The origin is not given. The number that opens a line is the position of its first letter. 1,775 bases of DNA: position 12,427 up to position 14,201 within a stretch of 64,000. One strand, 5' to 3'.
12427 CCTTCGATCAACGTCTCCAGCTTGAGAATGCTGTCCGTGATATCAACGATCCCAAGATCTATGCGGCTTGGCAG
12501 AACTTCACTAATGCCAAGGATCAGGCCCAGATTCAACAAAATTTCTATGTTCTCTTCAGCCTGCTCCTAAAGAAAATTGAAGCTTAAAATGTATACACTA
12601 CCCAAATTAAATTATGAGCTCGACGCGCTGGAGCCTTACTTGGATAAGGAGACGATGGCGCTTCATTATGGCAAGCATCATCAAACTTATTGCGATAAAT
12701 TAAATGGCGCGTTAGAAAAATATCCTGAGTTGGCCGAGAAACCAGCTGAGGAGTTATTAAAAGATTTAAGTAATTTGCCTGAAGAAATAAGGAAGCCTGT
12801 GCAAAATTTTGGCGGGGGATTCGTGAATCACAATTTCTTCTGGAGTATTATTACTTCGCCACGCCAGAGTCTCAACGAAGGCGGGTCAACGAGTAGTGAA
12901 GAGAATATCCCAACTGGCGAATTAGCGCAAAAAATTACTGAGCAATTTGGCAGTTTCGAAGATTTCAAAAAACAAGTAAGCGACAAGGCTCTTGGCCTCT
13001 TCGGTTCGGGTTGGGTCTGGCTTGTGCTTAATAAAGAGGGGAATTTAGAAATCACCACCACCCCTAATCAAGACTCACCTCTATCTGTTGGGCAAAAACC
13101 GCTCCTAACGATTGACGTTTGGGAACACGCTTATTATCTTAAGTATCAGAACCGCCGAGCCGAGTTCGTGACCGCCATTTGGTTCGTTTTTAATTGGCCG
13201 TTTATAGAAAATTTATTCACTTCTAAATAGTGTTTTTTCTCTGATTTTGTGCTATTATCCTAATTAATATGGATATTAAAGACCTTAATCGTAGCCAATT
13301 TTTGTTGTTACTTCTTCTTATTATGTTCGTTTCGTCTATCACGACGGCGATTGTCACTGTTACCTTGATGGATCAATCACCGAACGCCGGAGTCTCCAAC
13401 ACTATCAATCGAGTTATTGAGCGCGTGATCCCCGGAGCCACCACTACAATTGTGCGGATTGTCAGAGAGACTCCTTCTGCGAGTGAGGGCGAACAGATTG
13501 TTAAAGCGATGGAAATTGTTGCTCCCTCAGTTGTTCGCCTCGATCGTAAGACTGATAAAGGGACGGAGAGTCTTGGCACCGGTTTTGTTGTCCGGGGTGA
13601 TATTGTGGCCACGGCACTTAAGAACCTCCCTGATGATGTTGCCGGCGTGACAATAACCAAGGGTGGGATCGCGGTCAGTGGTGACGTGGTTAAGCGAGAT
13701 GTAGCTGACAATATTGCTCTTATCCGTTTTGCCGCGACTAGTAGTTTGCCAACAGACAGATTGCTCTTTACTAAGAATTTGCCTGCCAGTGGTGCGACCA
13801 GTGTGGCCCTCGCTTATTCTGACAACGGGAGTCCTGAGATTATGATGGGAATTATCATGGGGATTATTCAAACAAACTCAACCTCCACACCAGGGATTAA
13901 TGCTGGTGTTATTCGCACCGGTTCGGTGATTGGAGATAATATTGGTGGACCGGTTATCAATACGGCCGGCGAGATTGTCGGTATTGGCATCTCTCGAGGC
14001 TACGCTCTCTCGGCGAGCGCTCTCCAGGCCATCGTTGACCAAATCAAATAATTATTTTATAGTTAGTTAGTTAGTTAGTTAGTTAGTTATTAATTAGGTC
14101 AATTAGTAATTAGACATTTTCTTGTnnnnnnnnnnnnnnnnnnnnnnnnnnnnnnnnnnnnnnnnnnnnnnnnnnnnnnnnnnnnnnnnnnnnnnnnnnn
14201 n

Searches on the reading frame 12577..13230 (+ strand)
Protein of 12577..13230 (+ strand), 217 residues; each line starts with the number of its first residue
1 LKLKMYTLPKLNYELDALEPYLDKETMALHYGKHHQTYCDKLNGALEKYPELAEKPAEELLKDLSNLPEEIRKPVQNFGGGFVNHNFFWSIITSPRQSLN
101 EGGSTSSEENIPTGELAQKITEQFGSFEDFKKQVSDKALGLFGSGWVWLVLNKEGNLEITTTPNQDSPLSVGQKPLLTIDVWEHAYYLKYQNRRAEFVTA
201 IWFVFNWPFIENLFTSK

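Call 72: search_protein_families(library=pfam, proteins=[window:12577-13230:+], max_evalue=0.0001)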
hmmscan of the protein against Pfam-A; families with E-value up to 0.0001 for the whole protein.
window:12577-13230:+ (217 aa): 2 families
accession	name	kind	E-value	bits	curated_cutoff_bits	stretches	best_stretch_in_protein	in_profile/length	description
PF02777.23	Sod_Fe_C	-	3.4e-41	139.9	20.9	1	112-212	1-101/102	Iron/manganese superoxide dismutases, C-terminal domain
PF00081.27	Sod_Fe_N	-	1.6e-26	93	27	1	6-92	2-81/82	Iron/manganese superoxide dismutases, alpha-hairpin domain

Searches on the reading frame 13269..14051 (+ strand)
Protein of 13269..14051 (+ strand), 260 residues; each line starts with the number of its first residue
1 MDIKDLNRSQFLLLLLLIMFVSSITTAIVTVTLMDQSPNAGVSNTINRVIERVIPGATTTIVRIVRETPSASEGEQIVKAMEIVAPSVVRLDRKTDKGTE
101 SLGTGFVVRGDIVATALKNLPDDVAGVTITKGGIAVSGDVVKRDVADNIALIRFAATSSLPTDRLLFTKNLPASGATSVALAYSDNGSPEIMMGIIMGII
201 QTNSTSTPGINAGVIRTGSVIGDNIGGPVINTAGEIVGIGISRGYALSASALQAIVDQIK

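Call 72: search_protein_families(library=pfam, proteins=[window:13269-14051:+], max_evalue=0.0001)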
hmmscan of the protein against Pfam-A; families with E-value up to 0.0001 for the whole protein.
window:13269-14051:+ (260 aa): 1 family
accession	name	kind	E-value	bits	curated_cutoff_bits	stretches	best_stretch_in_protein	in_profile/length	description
PF13365.12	Trypsin_2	-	6e-10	40.5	27.6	1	103-239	1-144/144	Trypsin-like peptidase domain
